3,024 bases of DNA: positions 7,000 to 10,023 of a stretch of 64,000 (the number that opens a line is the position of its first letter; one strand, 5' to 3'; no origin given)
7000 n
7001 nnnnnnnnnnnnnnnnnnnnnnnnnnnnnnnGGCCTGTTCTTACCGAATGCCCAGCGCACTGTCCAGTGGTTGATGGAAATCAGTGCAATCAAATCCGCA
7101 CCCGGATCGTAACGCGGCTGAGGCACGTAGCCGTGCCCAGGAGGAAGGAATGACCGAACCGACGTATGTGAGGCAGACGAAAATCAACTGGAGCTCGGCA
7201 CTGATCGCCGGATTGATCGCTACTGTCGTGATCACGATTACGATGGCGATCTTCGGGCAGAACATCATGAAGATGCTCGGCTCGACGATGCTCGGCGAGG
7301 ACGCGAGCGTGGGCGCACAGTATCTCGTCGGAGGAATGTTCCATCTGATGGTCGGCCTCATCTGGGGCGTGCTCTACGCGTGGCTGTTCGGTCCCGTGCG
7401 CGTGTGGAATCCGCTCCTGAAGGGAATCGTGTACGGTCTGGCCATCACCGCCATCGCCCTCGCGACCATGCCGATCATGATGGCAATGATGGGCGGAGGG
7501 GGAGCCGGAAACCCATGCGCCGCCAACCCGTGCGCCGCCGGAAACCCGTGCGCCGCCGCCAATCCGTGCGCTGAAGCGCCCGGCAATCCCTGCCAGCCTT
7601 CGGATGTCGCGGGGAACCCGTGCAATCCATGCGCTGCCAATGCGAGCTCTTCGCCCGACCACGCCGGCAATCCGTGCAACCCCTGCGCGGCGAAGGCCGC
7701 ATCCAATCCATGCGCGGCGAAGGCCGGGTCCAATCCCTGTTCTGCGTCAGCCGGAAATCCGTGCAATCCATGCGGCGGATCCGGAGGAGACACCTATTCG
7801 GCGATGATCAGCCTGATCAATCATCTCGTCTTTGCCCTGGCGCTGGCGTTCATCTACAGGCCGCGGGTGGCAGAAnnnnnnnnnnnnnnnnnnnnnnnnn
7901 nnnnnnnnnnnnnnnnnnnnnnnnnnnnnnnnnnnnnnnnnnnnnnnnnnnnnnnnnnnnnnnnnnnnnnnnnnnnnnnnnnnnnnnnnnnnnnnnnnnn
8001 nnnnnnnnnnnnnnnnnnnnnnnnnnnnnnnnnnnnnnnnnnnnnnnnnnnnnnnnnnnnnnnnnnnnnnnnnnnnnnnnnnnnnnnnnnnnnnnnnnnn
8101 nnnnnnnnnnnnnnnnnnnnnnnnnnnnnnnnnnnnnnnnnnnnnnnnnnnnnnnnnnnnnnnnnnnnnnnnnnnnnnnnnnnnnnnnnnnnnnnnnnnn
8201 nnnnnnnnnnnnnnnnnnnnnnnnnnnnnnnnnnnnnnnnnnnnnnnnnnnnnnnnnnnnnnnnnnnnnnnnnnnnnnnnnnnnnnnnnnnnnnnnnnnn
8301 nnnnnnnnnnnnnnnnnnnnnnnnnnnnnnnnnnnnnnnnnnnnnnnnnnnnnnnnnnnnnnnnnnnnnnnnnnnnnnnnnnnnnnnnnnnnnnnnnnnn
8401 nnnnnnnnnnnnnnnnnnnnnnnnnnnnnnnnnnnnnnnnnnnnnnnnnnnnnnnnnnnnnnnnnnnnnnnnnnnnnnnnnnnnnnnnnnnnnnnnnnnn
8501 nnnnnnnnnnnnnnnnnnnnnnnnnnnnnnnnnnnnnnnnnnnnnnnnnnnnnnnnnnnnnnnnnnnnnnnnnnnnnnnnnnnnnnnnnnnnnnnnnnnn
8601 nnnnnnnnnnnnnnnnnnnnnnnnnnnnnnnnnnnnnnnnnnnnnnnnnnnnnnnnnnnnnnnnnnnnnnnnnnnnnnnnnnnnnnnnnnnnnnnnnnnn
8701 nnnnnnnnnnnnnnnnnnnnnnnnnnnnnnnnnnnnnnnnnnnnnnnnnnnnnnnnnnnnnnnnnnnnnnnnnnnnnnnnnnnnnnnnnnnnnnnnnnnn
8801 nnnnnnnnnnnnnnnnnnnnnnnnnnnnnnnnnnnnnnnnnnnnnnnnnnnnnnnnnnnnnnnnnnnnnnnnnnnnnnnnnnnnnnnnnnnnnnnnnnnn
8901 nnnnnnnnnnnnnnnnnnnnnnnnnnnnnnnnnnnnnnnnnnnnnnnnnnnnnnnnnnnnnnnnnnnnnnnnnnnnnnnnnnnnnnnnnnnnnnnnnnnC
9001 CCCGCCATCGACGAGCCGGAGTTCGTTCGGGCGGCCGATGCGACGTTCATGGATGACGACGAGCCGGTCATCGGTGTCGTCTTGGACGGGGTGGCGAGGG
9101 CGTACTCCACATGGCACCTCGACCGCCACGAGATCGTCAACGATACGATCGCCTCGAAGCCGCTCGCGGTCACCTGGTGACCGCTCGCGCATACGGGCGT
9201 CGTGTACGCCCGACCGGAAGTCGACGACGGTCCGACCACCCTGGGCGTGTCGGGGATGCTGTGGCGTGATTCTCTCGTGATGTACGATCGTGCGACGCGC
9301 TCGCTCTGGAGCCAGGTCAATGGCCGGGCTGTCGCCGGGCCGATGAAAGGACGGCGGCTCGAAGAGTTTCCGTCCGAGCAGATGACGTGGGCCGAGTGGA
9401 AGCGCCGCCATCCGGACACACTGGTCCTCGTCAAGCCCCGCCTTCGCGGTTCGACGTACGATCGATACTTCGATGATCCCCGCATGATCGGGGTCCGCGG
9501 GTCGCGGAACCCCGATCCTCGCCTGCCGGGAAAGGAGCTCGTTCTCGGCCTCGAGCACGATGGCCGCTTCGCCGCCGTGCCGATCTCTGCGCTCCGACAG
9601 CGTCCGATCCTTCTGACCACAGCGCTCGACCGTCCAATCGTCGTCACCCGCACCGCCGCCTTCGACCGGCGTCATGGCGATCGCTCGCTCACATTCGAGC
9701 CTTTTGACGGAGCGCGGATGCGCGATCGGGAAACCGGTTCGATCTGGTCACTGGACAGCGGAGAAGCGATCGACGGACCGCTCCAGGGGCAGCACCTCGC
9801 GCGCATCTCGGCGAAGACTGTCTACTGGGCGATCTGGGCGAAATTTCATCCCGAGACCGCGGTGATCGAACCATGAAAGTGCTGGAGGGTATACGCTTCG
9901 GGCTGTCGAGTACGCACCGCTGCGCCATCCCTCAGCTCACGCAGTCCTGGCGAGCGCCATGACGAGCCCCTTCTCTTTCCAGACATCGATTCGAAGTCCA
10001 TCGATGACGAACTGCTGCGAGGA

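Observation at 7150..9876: Coupled operon: NPC cysteine-repeat DUF1440 membrane protein, secreted FGE-family enzyme, and a TGA-interrupted DUF3179-like lipoprotein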

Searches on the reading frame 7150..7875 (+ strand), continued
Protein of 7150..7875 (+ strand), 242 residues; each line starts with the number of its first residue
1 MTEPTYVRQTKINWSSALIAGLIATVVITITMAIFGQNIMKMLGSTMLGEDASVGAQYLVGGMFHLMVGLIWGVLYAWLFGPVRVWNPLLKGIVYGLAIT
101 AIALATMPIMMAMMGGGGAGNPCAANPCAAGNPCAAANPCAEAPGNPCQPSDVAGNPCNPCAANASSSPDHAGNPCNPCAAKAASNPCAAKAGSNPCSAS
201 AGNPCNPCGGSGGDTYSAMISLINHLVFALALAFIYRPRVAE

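Call 60: search_protein_families(library=ncbifam, proteins=[L027:9599-12064:+, L027:12058-13137:+, L027:5539-6489:-, L027:6523-6891:-, L027:2235-4406:+], max_evalue=0.00001)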
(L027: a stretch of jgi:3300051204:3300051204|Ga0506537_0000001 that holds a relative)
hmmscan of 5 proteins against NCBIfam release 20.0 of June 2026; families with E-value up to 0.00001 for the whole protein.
L027:9599-12064:+ (822 aa): 70 families (the best 25 are shown)
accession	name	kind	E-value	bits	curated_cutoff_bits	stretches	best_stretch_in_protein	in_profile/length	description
NF008823.0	PRK11873.1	subfamily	1.8e-71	240.8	263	1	526-729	37-235/272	arsenite methyltransferase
NF040538.1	methyl_ArsM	equivalog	2e-63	214.7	500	2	636-817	167-356/356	arsinothricin biosynthesis methyltransferase ArsM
NF038099.1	AsSugarArsM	exception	7.4e-48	163.4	400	1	516-798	6-304/321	arsenosugar biosynthesis arsenite methyltransferase ArsM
NF041537.1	ArsM_AhpD_UU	exception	6.2e-46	156.8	510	1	508-725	9-230/345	arsenite methyltransferase/AhpD domain selenoprotein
NF041536.1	ArsM_DUF2284_UU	exception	1.4e-42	145.6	575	1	508-726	9-231/459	arsenite methyltransferase/DUF2284 domain selenoprotein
NF047649.1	MTase_UXPK_star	exception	4.3e-40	137.5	460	1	536-721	46-227/283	methyltransferase/UXPK-star double selenoprotein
NF049973.1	radical_Rv1681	equivalog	4.7e-37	127.7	380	1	111-281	71-239/326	Rv1681 family radical SAM protein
NF045574.1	sacti_mat_StsB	exception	4.1e-36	124.8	625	1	109-404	92-374/466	StsB family radical SAM/SPASM domain sactipeptide maturase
TIGR03962.1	mycofact_rSAM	equivalog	1.2e-31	110.2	265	1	118-407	17-300/339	mycofactocin radical SAM maturase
TIGR04545.1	rSAM_ahbD_hemeb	equivalog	5.6e-31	108.2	500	1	118-300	5-186/339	heme b synthase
TIGR04053.2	TIGR04053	equivalog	5.6e-27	94.9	395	1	119-310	14-207/366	TIGR04053 family radical SAM/SPASM domain-containing protein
TIGR04250.1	SCM_rSAM_ScmE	equivalog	7.6e-26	90.8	400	1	116-274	6-163/358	SynChlorMet cassette radical SAM/SPASM protein ScmE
NF050035.1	rSAM_WgK_link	exception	1.7e-25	89.8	650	1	117-299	13-194/367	radical SAM/SPASM peptide maturase WgkB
TIGR04055.1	rSAM_NirJ2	equivalog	4.5e-25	88.9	500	1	119-438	6-320/326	putative heme d1 biosynthesis radical SAM protein NirJ2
TIGR04051.1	rSAM_NirJ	equivalog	2.2e-23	82.8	515.45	1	121-308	10-198/354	heme d1 biosynthesis radical SAM protein NirJ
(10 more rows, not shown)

L027:12058-13137:+ (360 aa): 2 families
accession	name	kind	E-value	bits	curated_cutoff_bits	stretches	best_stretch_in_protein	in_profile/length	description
NF053884.1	SulfPermCysPBac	equivalog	5.5e-22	78.1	400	2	3-178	166-329/354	sulfate permease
NF033774.1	phos_trans_PitA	exception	1.6e-18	66.7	800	1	257-358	389-493/498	inorganic phosphate transporter PitA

L027:5539-6489:- (317 aa): 8 families
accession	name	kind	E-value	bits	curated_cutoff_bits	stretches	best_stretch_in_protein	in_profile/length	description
TIGR02052.1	MerP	equivalog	1.5e-16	60.7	92.55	1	4-88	1-83/92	mercury resistance system periplasmic binding protein MerP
NF041115.1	UxxU_metal_bind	equivalog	1.2e-15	57.4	95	1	28-83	4-59/74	metal-binding (seleno)protein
NF033556.1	MerTP_fusion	equivalog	5.8e-12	45.6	180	1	21-95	113-185/186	mercuric transport protein MerTP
NF047957.1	CopZ_AFE_1862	equivalog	2.4e-11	43.9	85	1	31-93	2-59/62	CopZ family metallochaperone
NF033795.1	chaper_CopZ_Bs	exception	3.1e-11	43.3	91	1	29-95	1-65/66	copper chaperone CopZ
NF045683.1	MerT_CopZ_Se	exception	8.4e-10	38.5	375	1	14-88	148-222/235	MerT/CopZ fusion-like heavy metal transport selenoprotein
NF010311.1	PRK13748.1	subfamily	1.1e-07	31.1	600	1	31-105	2-73/560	mercury(II) reductase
NF033794.2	chaper_CopZ_Eh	exception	1.3e-07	31.7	95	1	31-88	3-60/68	copper chaperone CopZ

L027:6523-6891:- (123 aa): 2 families
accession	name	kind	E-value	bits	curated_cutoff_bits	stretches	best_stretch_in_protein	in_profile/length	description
NF033784.1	transport_merC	equivalog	7.2e-09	36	140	1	8-112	4-116/123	organomercurial transporter MerC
NF010318.0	PRK13755.1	equivalog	7.5e-07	29.5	170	1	9-108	8-114/140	organomercurial transporter MerC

L027:2235-4406:+ (724 aa): 1 family
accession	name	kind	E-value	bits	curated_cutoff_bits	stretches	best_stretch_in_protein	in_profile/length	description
NF045694.1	seleno_TsoB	exception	1.8e-06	26.3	805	1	62-123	456-517/572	rhodanese/DsbD fusion-like selenoprotein TsoB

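Call 61: fold_search(model_id=the predicted structure, library=pdb)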
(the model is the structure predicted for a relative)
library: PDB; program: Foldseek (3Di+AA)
matches with E <= 10: 8; with E <= 0.001: 0
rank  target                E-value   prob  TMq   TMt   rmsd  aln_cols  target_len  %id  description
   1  7tgh_AN               4.9e+00  0.15  0.23  0.24   6.8        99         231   11  Cryo-EM structure of respiratory super-complex CI+III2 from Tetrahymena thermophila (released 2022-04-06)
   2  8ufh_G                4.9e+00  0.09  0.16  0.13  16.0       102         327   19  Acinetobacter baylyi LptB2FG bound to Acinetobacter baylyi lipopolysaccharide and a macrocyclic peptide (released 2024-01-03)
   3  7wu3_R                6.3e+00  0.06  0.17  0.16  11.4       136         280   19  Cryo-EM structure of the adhesion GPCR ADGRF1 in complex with miniGs (released 2022-04-27)
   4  8ufg_G                6.9e+00  0.07  0.17  0.13  15.8       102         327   19  Acinetobacter baylyi LptB2FG bound to Acinetobacter baylyi lipopolysaccharide (released 2024-01-03)
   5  7ocs_D                7.3e+00  0.04  0.08  0.04  12.0        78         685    9  Mannitol-1-phosphate bound to the phosphatase domain of the bifunctional mannitol-1-phosphate dehydrogenase/phosphatas (released 2022-04-27)
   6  3lyn_B                8.1e+00  0.04  0.13  0.23  14.5       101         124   19  STRUCTURE OF GREEN ABALONE LYSIN DIMER (released 2000-03-15)
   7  5mr3_E                8.5e+00  0.04  0.12  0.19  16.9       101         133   13  Crystal structure of red abalone egg VERL repeat 2 with linker in complex with sperm lysin at 1.8 A resolution (released 2017-06-14)
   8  7ocs_B                8.5e+00  0.03  0.08  0.04  12.1        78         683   10  Mannitol-1-phosphate bound to the phosphatase domain of the bifunctional mannitol-1-phosphate dehydrogenase/phosphatas (released 2022-04-27)

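Call 65: search_protein_families(library=pfam, proteins=[L011:6736-7278:+, L011:5241-5843:+, L003:9630-10154:+, L003:7518-7985:-, L002:7477-7854:-], max_evalue=0.01)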
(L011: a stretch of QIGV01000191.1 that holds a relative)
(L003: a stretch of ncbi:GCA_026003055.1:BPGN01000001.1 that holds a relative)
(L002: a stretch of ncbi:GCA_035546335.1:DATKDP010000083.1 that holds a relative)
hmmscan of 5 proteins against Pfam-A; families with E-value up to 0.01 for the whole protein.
L011:6736-7278:+ (181 aa): 0 families

L011:5241-5843:+ (201 aa): 1 family
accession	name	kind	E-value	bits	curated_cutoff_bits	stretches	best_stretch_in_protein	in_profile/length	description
PF11304.13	DUF3106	-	7.8e-30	103.9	24.3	1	31-133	1-103/104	Protein of unknown function (DUF3106)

L003:9630-10154:+ (175 aa): 0 families

L003:7518-7985:- (156 aa): 0 families

L002:7477-7854:- (126 aa): 0 families

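Call 115: search_protein_representatives(alignment_id=A1)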
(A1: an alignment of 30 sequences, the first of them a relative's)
Query: 30 sequences, 238 profile positions. Proteins with E-value up to 0.001 (for the whole library): 580; up to 1e-10: 123; up to 1e-30: 34. The best 150 are listed.
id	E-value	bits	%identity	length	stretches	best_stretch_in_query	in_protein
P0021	7.7e-83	294.0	-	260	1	5-234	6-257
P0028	4.1e-81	288.4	-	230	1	6-234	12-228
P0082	2.9e-79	282.3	-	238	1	8-236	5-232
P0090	1.8e-73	263.3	-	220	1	8-234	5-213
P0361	7.8e-73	261.3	-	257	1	9-236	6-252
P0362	5.9e-71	255.1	-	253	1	9-235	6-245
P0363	1.4e-70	253.9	-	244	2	6-204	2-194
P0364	1.5e-67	244.0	-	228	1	7-237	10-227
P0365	5.8e-60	219.1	-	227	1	8-234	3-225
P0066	6.9e-60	218.9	-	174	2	67-208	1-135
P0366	1.7e-56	207.8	-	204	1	9-234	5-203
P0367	6.1e-56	206.0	-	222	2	10-157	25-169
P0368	4.5e-55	203.1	-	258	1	5-235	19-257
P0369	9.5e-53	195.5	-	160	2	8-123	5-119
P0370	2.4e-51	190.9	-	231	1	6-235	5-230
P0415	5.2e-22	94.9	-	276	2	110-178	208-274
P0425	2.2e-19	86.3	-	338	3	128-219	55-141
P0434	2.2e-16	76.5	-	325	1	120-212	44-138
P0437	3.9e-16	75.7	-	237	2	121-205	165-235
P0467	3.0e-11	59.7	-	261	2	119-189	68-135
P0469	3.1e-11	59.6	-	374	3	119-204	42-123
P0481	1.4e-10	57.5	-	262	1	120-208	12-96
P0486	2.4e-10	56.7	-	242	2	116-210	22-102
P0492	6.5e-10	55.3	-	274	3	102-203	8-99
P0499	1.4e-09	54.2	-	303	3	109-158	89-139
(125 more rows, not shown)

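Call 118: search_protein_families(library=pfam, proteins=[P0415, P0425, P0434, P0481, P0467, P0437, P0486, P0499, P0469, P0492], max_evalue=0.001)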
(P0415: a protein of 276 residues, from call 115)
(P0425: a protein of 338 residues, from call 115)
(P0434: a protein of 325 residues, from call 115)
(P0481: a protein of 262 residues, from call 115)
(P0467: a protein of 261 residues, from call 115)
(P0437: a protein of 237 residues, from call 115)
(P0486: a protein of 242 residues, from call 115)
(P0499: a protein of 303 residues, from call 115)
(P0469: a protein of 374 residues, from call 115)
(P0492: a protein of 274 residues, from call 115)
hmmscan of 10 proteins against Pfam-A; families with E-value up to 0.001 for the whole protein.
P0415 (276 aa): 2 families
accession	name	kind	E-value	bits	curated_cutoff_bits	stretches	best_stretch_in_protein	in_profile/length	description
PF03150.19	CCP_MauG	-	4.6e-07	31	25.6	1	116-152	2-38/149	Di-haem cytochrome c peroxidase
PF21342.2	SoxA-TsdA_cyt-c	-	8.1e-07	29.4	27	1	121-208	2-82/88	SoxA/TsdA, cytochrome c domain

P0425 (338 aa): 2 families
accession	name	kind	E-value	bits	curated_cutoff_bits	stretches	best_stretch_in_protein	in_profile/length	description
PF21342.2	SoxA-TsdA_cyt-c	-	2.4e-12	47.1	27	1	143-225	2-85/88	SoxA/TsdA, cytochrome c domain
PF03150.19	CCP_MauG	-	0.00026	22.1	25.6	1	140-177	4-42/149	Di-haem cytochrome c peroxidase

P0434 (325 aa): 1 family
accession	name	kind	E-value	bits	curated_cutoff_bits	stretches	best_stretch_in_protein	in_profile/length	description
PF16694.10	Cytochrome_P460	-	1.4e-06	29.2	27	1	265-320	72-124/125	Cytochrome P460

P0481 (262 aa): 1 family
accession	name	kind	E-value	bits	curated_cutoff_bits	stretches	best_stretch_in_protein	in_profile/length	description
PF16694.10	Cytochrome_P460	-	5.8e-07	30.4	27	1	130-253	3-123/125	Cytochrome P460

P0467 (261 aa): 1 family
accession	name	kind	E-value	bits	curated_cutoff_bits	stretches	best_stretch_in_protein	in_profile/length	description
PF04945.19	YHS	-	3.5e-05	24.1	30.3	1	154-197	4-47/47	YHS domain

P0437 (237 aa): 0 families

P0486 (242 aa): 0 families

P0499 (303 aa): 1 family
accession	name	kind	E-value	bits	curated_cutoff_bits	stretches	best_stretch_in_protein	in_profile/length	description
PF01476.26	LysM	-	2.1e-08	34.4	20.9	1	145-191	1-43/43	LysM domain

P0469 (374 aa): 1 family
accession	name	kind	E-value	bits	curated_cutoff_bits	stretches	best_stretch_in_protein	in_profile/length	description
PF16694.10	Cytochrome_P460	-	1.7e-06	28.9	27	1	241-357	4-118/125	Cytochrome P460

P0492 (274 aa): 1 family
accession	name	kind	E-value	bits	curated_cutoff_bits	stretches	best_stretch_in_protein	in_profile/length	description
PF21342.2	SoxA-TsdA_cyt-c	-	1.3e-10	41.6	27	1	173-255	1-80/88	SoxA/TsdA, cytochrome c domain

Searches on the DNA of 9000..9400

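Call 7: search_rna_families(source=window, start=9000, end=9400, threshold=evalue, max_evalue=10, show_alignments=3)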
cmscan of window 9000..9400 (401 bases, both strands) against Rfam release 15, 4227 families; matches with E-value up to 10: 1.
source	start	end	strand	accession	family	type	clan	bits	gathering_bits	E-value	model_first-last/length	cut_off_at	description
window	9165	9187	+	RF03934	mir-m107-1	Gene; miRNA;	-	14.3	83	8.6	1-65/65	no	mir-m107-1 microRNA precursor family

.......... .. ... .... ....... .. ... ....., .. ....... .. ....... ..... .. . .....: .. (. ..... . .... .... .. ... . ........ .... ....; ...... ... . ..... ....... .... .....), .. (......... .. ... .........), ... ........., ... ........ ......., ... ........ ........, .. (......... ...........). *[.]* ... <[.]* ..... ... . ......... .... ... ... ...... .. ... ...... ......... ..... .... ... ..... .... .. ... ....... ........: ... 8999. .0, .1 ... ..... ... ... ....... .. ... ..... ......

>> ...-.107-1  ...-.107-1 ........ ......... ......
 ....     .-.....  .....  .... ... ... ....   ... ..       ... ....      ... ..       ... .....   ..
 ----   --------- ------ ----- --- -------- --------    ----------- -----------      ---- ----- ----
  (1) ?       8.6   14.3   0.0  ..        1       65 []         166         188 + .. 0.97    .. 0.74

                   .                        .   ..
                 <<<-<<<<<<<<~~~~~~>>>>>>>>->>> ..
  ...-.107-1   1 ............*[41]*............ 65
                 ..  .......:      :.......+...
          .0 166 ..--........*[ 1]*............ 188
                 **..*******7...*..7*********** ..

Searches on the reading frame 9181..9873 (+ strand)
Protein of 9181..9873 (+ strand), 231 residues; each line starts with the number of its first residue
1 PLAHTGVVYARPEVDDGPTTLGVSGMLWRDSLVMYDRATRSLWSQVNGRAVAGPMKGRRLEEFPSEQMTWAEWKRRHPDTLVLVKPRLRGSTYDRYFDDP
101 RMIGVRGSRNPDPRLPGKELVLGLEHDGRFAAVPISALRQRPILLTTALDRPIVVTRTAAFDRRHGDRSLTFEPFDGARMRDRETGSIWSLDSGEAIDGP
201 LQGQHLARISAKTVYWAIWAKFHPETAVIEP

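Call 5: search_protein_families(library=pfam, proteins=[window:9181-9873:+], max_evalue=0.01)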
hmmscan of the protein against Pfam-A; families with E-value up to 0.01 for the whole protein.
window:9181-9873:+ (231 aa): 1 family
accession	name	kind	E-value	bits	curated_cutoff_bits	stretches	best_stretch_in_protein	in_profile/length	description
PF11376.13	DUF3179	-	4.6e-50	171.1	27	1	1-226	66-292/292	Protein of unknown function (DUF3179)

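Call 6: search_protein_families(library=ncbifam, proteins=[window:9181-9873:+], max_evalue=0.01)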
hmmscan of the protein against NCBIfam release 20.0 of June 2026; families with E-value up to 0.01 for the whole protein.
window:9181-9873:+ (231 aa): 0 families
